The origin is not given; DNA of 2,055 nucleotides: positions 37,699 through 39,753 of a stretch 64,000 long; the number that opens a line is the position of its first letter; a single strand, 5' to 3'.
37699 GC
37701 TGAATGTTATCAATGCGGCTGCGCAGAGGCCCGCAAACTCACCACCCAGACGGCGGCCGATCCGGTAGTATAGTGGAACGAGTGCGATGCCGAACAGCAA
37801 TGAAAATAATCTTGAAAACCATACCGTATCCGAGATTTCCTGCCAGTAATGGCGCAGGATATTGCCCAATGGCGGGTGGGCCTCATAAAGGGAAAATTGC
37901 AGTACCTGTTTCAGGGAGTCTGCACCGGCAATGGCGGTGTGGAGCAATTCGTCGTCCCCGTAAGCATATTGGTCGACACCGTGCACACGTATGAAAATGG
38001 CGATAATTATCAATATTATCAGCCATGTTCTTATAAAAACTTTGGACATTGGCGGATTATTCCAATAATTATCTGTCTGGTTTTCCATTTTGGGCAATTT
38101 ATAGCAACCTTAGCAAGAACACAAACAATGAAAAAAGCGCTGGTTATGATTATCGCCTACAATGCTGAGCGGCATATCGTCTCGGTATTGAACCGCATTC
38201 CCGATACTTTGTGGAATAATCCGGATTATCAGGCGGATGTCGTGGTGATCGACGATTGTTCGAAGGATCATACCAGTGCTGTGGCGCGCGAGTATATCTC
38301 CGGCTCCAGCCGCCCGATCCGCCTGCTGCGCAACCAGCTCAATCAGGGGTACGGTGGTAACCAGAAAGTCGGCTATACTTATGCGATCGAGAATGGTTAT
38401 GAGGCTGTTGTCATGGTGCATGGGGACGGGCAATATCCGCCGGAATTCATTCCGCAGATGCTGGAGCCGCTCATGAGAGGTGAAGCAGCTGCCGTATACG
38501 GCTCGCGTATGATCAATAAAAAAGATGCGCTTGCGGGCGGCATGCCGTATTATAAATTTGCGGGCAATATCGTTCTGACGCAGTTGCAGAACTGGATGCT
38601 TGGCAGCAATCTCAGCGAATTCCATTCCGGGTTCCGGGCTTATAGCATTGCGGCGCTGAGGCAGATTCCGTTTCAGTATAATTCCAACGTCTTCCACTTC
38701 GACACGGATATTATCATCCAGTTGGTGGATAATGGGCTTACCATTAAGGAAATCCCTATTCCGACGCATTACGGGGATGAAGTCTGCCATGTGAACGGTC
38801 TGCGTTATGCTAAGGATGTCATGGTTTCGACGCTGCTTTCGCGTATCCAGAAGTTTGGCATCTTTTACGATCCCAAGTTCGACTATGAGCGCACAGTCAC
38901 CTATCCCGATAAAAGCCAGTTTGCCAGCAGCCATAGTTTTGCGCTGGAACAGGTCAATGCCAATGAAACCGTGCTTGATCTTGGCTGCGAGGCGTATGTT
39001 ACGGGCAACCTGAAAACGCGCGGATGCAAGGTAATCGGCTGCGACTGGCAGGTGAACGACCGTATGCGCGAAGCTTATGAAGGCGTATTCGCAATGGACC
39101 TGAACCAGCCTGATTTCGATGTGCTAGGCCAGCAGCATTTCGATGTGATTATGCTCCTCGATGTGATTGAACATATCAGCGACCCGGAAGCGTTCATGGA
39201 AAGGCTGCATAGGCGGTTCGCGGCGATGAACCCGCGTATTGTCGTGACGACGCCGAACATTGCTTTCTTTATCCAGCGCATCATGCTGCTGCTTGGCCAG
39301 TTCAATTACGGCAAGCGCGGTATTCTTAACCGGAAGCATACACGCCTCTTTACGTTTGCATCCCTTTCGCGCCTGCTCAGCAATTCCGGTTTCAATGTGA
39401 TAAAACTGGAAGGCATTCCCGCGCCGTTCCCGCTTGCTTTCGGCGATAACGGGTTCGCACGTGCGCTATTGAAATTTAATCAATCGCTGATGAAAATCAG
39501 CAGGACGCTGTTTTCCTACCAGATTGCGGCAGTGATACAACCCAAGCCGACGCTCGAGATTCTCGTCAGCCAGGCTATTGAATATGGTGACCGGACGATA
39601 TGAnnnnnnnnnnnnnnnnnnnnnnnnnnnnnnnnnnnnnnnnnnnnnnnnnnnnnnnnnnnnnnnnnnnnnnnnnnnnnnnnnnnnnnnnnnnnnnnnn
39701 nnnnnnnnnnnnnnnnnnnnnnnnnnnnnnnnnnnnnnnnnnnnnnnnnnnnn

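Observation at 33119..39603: Three tandem ArnT/PMT-like GT-C glycosyltransferase paralogs divergently paired with a GT2-methyltransferase fusion, between clpP and valS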

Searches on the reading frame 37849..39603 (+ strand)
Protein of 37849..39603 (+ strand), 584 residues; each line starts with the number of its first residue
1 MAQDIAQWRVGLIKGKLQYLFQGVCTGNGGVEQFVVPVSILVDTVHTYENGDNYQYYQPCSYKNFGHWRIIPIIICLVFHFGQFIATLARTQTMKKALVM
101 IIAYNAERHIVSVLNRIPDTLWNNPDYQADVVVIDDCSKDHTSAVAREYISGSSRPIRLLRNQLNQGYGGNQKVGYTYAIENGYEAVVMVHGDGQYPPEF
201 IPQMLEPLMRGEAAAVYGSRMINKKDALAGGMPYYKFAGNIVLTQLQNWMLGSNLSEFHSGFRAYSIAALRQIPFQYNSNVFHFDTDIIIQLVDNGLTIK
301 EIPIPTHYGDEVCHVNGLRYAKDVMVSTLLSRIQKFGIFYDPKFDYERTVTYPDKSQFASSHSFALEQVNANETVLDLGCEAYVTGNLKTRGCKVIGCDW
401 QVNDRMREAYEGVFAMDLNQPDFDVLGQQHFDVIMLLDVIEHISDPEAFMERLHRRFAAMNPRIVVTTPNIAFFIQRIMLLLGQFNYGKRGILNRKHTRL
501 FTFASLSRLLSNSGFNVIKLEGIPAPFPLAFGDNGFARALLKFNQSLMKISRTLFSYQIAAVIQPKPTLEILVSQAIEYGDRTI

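Call 3: search_protein_families(library=pfam, proteins=[window:37849-39603:+], max_evalue=0.1)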
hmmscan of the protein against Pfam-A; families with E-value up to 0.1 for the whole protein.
window:37849-39603:+ (584 aa): 8 families
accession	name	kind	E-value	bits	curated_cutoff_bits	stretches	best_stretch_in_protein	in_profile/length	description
PF00535.33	Glycos_transf_2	-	2.3e-19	70.4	23.3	1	99-272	2-166/168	Glycosyl transferase family 2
PF13489.12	Methyltransf_23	-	2.5e-13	50.5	27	1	360-519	11-163/164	Methyltransferase domain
PF08241.18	Methyltransf_11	-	1.8e-05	25.7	21.2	1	376-455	1-85/95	Methyltransferase domain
PF08242.18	Methyltransf_12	-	4.6e-05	24.5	30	1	376-456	1-91/98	Methyltransferase domain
PF13641.12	Glyco_tranf_2_3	-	0.00032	21.2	27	1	98-217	4-120/230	Glycosyltransferase like family 2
PF07021.18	MetW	-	0.00053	20.1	21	1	364-482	6-123/193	Methionine biosynthesis protein MetW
PF13649.12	Methyltransf_25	-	0.0039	18.3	27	1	375-455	1-91/97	Methyltransferase domain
PF13847.12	Methyltransf_31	-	0.046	13.9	27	0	371-470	3-113/145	Methyltransferase domain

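Call 4: search_protein_families(library=ncbifam, proteins=[window:37849-39603:+], max_evalue=0.1)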
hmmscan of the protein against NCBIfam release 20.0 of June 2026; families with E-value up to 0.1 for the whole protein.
window:37849-39603:+ (584 aa): 20 families
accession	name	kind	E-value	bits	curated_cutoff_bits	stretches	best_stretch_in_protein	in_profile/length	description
TIGR04182.1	glyco_TIGR04182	equivalog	2.7e-20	73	325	1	129-305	28-189/293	S-layer glycoprotein N-glycosyltransferase AglJ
NF041391.1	DPhHxTase_Halo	equivalog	4.8e-15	55.1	375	1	103-305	3-182/213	dolichyl-phosphate hexose transferase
NF047588.1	GlcsyltransPgfSStrep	equivalog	5.7e-11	42.2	500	1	98-273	4-167/308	glycosyltransferase PgfS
NF058614.1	PPMAGASynPpgS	equivalog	3.4e-08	33.2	370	1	99-310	4-200/226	polyprenyl-phospho-N-acetylgalactosaminyl synthase PpgS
TIGR03937.1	PgaC_IcaA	equivalog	4.7e-07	29.1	422.3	1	91-245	41-188/407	poly-beta-1,6-N-acetyl-D-glucosamine synthase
TIGR01983.1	UbiG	equivalog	1.2e-05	24.7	102.95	1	371-470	49-155/228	bifunctional 2-polyprenyl-6-hydroxyphenol methylase/3-demethylubiquinol 3-O-methyltransferase UbiG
NF038302.1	EPS_HpsE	equivalog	2.9e-05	23.2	300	1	99-159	5-64/307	hormogonium polysaccharide biosynthesis glycosyltransferase HpsE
NF010496.0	PRK13915.1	equivalog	3.6e-05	23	262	1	85-212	21-146/307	glucosyl-3-phosphoglycerate synthase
TIGR02081.1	metW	equivalog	0.00031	20.3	189.5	1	366-482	8-123/194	methionine biosynthesis protein MetW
TIGR01556.1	rhamnosyltran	subfamily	0.00075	18.8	200.55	1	127-228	20-119/281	rhamnosyltransferase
NF007482.0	PRK10073.1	equivalog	0.00089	18.3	423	1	95-199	6-101/334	glycosyltransferase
NF041875.1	EPS_EpsD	equivalog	0.0015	18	370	1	99-249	3-143/325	exopolysaccharide biosynthesis glycosyltransferase EpsD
TIGR04074.1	bacter_Hen1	equivalog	0.003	16.1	340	1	429-474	354-399/462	3' terminal RNA ribose 2'-O-methyltransferase Hen1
NF053739.1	GlytfEpsEBac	equivalog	0.0033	16.4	450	1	99-168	5-70/265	glycosyltransferase EpsE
NF047683.1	TeichurnBiosyTuaG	equivalog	0.004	16.8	400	1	97-214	6-117/252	teichuronic acid biosynthesis protein TuaG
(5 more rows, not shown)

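Call 9: find_homologous_proteins(query=window:38128-39603:+)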
Query window:38128-39603:+ (491 aa): 7929 proteins with E <= 0.001 among 8000 candidates; the best 120 are listed.
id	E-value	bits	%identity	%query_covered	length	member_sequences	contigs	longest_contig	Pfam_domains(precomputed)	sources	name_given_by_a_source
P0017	0.0e+0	1126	100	100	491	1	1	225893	PF13489.13,PF13641.13,PF00535.33,PF08241.19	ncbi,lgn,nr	ncbi:MAG TPA: bifunctional glycosyltransferase/class I SAM-dependent methyltransferase [Rickettsiale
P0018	1.2e-251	853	75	100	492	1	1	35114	PF07021.19,PF13489.13,PF13641.13,PF13649.13,PF00535.33,PF08241.19,PF08242.19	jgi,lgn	-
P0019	2.5e-251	852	75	99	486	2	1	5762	PF07021.19,PF13489.13,PF13649.13,PF00535.33,PF08241.19,PF08242.19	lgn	-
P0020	9.4e-249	844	73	100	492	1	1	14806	PF07021.19,PF13489.13,PF13649.13,PF00535.33,PF08241.19,PF08242.19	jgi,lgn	-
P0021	7.5e-246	834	73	100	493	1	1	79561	PF07021.19,PF13489.13,PF13649.13,PF00535.33,PF08241.19,PF08242.19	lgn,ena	-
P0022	8.8e-246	834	72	100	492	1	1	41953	PF07021.19,PF13489.13,PF13641.13,PF13649.13,PF00535.33,PF08241.19,PF08242.19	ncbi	-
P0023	8.4e-243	824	71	100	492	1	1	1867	PF07021.19,PF13847.13,PF13489.13,PF13649.13,PF00535.33,PF08241.19,PF08242.19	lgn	-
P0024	5.7e-242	822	71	99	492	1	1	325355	PF13489.13,PF13649.13,PF00535.33,PF08241.19,PF08242.19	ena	-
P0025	1.3e-241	820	71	99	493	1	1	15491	PF13489.13,PF00535.33,PF08241.19,PF08242.19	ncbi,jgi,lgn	-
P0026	5.9e-240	815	70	99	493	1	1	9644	PF13489.13,PF13649.13,PF00535.33,PF08241.19,PF08242.19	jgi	jgi:glycosyltransferase involved in cell wall biosynthesis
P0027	3.8e-239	812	72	99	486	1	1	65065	PF07021.19,PF13847.13,PF13489.13,PF13649.13,PF00535.33,PF08241.19,PF08242.19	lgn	-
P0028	4.6e-239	812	70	99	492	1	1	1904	PF07021.19,PF13489.13,PF00535.33,PF08241.19,PF08242.19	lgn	-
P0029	2.4e-236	803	73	96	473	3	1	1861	PF13489.13,PF00535.33,PF08241.19,PF08242.19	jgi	-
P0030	3.8e-233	792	71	97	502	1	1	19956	PF13489.13,PF13649.13,PF00535.33,PF08241.19,PF08242.19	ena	-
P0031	6.6e-233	792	70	98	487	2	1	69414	PF07021.19,PF13489.13,PF13649.13,PF00535.33,PF08241.19,PF08242.19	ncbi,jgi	-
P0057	4.9e-168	578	52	100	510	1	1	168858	PF07021.19,PF13847.13,PF13489.13,PF13649.13,PF00535.33,PF08241.19,PF08242.19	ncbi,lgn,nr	ncbi:MAG: glycosyltransferase [Hyphomicrobiales bacterium]|nr:glycosyltransferase [Hyphomicrobiales 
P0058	8.2e-168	577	56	88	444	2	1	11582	PF13489.13,PF13649.13,PF00535.33,PF08241.19,PF08242.19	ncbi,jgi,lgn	ncbi:MAG: bifunctional glycosyltransferase/class I SAM-dependent methyltransferase [Legionella sp.]|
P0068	2.9e-166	572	51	99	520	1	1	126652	PF13489.13,PF00535.33,PF08241.19,PF08242.19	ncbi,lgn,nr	ncbi:MAG: glycosyltransferase [Acidobacteria bacterium]|nr:glycosyltransferase [Acidobacteriota bact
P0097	2.5e-160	552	51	99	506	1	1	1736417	PF07021.19,PF13489.13,PF00535.33,PF08241.19,PF08242.19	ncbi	-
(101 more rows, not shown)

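Call 11: find_encoding_contigs(protein=P0017, flank=10000, max_places=3)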
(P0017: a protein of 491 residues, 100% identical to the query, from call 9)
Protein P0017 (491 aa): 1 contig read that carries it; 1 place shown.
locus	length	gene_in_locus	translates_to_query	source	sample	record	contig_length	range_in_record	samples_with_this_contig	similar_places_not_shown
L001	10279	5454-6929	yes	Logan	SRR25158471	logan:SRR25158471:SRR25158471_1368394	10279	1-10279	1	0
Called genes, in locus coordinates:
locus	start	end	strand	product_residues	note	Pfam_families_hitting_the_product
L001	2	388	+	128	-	?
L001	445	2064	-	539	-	-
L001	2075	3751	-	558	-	PF13231:PMT_2 (weak)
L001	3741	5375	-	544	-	PF02366:PMT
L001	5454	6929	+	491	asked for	PF00535:Glycos_transf_2, PF13641:Glyco_tranf_2_3 (faint), PF13489:Methyltransf_23, PF08241:Methyltransf_11 (faint)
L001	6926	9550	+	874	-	PF00133:tRNA-synt_1, PF01406:tRNA-synt_1e (faint), PF09334:tRNA-synt_1g, PF08264:Anticodon_1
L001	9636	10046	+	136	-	PF01475:FUR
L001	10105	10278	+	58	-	?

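Call 19: search_solved_structures(query=window:38128-39603:+, max_evalue=0.01, show_alignments=2)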
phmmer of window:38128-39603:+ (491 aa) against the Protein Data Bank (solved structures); distinct sequences matched with E-value up to 0.01: 5.
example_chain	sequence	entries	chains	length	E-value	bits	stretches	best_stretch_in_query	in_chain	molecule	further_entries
3cc8_A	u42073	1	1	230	7.3e-16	61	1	280-430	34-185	Putative methyltransferase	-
5mlz_A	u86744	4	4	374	2.9e-08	36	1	3-143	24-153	Dolichol monophosphate mannose synthase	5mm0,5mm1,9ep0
5tze_C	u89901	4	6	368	0.00042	22.3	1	5-80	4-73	Glycosyl transferase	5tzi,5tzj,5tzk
5tz8_A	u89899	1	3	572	0.00079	21.4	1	5-80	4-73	Glycosyl transferase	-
2p7h_A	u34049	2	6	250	0.0016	20.4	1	335-429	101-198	Hypothetical protein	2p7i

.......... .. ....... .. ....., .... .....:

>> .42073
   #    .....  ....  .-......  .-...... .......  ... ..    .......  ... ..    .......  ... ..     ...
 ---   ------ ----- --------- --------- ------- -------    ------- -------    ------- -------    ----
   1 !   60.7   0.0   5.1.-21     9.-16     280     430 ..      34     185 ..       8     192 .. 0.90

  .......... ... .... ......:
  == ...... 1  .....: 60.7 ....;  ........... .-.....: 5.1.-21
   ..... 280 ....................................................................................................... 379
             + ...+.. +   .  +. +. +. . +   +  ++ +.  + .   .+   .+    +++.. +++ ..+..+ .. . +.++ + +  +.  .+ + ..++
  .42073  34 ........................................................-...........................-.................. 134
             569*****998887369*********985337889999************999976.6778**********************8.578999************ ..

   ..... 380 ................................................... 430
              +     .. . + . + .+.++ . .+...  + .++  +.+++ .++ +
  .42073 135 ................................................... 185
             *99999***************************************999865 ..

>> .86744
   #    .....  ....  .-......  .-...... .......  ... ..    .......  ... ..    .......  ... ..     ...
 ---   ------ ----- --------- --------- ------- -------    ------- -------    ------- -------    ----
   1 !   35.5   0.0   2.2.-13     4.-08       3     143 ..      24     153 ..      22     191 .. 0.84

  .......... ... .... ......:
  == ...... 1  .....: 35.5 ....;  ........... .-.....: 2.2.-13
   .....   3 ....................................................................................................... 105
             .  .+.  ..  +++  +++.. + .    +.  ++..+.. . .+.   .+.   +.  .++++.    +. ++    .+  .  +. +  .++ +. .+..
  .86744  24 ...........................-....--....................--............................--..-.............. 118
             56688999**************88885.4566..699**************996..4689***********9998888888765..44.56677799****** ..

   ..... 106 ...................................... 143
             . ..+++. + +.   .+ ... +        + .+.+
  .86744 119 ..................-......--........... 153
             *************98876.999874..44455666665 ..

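Call 27: find_encoding_contigs(protein=P0057, flank=8000, max_places=1)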
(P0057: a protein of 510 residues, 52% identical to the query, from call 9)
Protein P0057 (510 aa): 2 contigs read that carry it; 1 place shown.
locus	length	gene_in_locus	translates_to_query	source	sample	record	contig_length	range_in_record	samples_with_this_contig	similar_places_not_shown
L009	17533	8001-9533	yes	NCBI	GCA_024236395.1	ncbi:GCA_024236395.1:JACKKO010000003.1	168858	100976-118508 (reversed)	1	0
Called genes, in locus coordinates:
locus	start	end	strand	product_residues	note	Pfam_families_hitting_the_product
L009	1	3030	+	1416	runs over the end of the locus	PF04997:RNA_pol_Rpb1_1, PF00623:RNA_pol_Rpb1_2, PF25984:BSH_YknX (faint), PF04983:RNA_pol_Rpb1_3, PF05000:RNA_pol_Rpb1_4, PF04998:RNA_pol_Rpb1_5, PF25917:BSH_RND (faint), PF21668:RPOC_hybrid (faint)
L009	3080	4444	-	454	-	PF00171:Aldedh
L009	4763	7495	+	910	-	PF00521:DNA_topoisoIV, PF03989:DNA_gyraseA_C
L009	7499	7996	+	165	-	PF01467:CTP_transf_like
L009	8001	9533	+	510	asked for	PF00535:Glycos_transf_2, PF13489:Methyltransf_23, PF07021:MetW (weak), PF13649:Methyltransf_25 (faint), PF13847:Methyltransf_31 (faint), PF08241:Methyltransf_11 (weak), PF08242:Methyltransf_12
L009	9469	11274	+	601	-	-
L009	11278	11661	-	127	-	-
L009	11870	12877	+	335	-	PF01381:HTH_3 (faint), PF13560:HTH_31 (faint)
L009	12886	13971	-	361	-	PF01476:LysM, PF23473:LysM3_LYK4_5 (faint), PF01476:LysM, PF01551:Peptidase_M23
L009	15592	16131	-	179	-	PF00902:TatC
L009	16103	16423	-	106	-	PF02416:TatA_B_E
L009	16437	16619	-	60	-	PF02416:TatA_B_E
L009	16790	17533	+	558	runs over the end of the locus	PF00999:Na_H_Exchanger, PF02254:TrkA_N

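Call 28: find_encoding_contigs(protein=P0097, flank=8000, max_places=1)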
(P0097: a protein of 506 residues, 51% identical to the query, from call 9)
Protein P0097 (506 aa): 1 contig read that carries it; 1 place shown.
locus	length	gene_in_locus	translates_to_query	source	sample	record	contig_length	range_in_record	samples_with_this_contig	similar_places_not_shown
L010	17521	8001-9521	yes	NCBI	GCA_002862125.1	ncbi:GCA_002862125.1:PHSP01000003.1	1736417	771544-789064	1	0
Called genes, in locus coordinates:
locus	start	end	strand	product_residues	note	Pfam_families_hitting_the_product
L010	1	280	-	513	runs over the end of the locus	PF13629:T2SS-T3SS_pil_N, PF00263:Secretin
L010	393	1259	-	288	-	PF08666:SAF, PF16976:RcpC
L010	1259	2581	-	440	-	PF13191:AAA_16 (faint)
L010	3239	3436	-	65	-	PF04964:Flp_Fap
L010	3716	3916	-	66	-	PF04964:Flp_Fap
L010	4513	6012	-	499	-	-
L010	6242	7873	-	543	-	PF13231:PMT_2 (weak)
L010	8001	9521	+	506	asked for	PF00535:Glycos_transf_2, PF07021:MetW (weak), PF13489:Methyltransf_23, PF08241:Methyltransf_11, PF08242:Methyltransf_12 (weak)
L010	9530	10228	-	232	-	PF01464:SLT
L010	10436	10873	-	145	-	-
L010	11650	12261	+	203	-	-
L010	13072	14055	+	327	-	PF00535:Glycos_transf_2, PF10111:Glyco_tranf_2_2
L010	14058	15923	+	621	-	PF13522:GATase_6, PF13537:GATase_7, PF00733:Asn_synthase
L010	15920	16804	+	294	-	PF13489:Methyltransf_23, PF13847:Methyltransf_31, PF08241:Methyltransf_11, PF08242:Methyltransf_12, PF13649:Methyltransf_25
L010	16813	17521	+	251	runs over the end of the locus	PF00535:Glycos_transf_2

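Call 29: find_encoding_contigs(protein=P0068, flank=8000, max_places=1)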
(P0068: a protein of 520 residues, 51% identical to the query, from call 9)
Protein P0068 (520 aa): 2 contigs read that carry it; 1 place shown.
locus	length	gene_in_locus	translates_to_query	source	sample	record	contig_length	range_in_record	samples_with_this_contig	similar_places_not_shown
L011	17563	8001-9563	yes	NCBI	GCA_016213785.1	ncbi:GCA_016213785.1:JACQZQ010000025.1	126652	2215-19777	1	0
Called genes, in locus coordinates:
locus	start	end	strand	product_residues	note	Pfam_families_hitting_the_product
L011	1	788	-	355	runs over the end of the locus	PF02086:MethyltransfD12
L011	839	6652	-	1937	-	PF00069:Pkinase, PF07714:PK_Tyr_Ser-Thr, PF00069:Pkinase, PF20703:nSTAND1, PF23381:Beta-prop_IFT122_1st, PF24105:Beta-prop_CAF1B_HIR1, PF24782:WD40_MABP1-WDR62_2nd, PF24805:EIF3I, +78 more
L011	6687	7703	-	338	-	PF01073:3Beta_HSD, PF01370:Epimerase, PF02719:Polysacc_synt_2, PF04321:RmlD_sub_bind, PF07993:NAD_binding_4, PF13460:NAD_binding_10, PF16363:GDP_Man_Dehyd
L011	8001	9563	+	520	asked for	PF00535:Glycos_transf_2, PF13489:Methyltransf_23, PF08241:Methyltransf_11 (weak), PF08242:Methyltransf_12 (weak)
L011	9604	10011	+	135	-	-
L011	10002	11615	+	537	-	PF07992:Pyr_redox_2 (faint)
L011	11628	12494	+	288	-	PF01073:3Beta_HSD (weak), PF01370:Epimerase, PF02719:Polysacc_synt_2 (faint), PF04321:RmlD_sub_bind (weak), PF16363:GDP_Man_Dehyd (faint)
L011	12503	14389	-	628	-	PF13181:TPR_8 (faint), PF13414:TPR_11 (faint), PF13431:TPR_17 (faint), PF14559:TPR_19 (weak), PF00515:TPR_1, PF07719:TPR_2 (weak)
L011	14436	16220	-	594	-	PF13181:TPR_8 (faint), PF13432:TPR_16 (faint), PF13414:TPR_11 (weak), PF00515:TPR_1, PF07719:TPR_2 (weak)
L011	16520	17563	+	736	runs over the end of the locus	PF13181:TPR_8 (faint), PF13431:TPR_17 (faint), PF23558:TPR_P4H (faint), PF23557:TPR_leprecan (faint), PF14559:TPR_19 (weak), PF00515:TPR_1, PF07719:TPR_2 (weak)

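Call 44: search_protein_families(library=pfam, proteins=[L009:9469-11274:+, L010:4513-6012:-, L010:6242-7873:-, L011:9604-10011:+, L011:10002-11615:+], max_evalue=1)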
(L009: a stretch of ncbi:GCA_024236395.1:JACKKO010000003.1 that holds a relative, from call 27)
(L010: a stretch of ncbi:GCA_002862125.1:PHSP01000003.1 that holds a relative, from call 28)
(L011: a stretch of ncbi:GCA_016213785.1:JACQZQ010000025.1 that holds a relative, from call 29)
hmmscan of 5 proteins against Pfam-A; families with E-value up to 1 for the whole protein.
L009:9469-11274:+ (601 aa): 0 families

L010:4513-6012:- (499 aa): 0 families

L010:6242-7873:- (543 aa): 1 family
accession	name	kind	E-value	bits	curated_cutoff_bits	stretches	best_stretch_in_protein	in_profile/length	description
PF13231.12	PMT_2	-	4.9e-06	27.3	26.1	1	24-153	2-128/160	Dolichyl-phosphate-mannose-protein mannosyltransferase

L011:9604-10011:+ (135 aa): 0 families

L011:10002-11615:+ (537 aa): 6 families
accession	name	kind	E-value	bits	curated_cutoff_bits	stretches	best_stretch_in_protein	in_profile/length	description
PF07992.20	Pyr_redox_2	-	1.7e-05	24.8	26.1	1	6-59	2-54/291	Pyridine nucleotide-disulphide oxidoreductase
PF01262.27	AlaDh_PNT_C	-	0.007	16.2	23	1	5-62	29-86/214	Alanine dehydrogenase/PNT, C-terminal domain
PF03486.20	HI0933_like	-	0.01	15.7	50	1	6-38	2-34/244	HI0933-like protein Rossmann domain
PF13738.12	Pyr_redox_3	-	0.011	15.4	30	1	221-300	53-136/305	Pyridine nucleotide-disulphide oxidoreductase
PF13450.12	NAD_binding_8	-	0.033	14.9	21.9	1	9-36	1-28/68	NAD(P)-binding Rossmann-like domain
PF01266.30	DAO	-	0.13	12.2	27.9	1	6-35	1-30/353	FAD dependent oxidoreductase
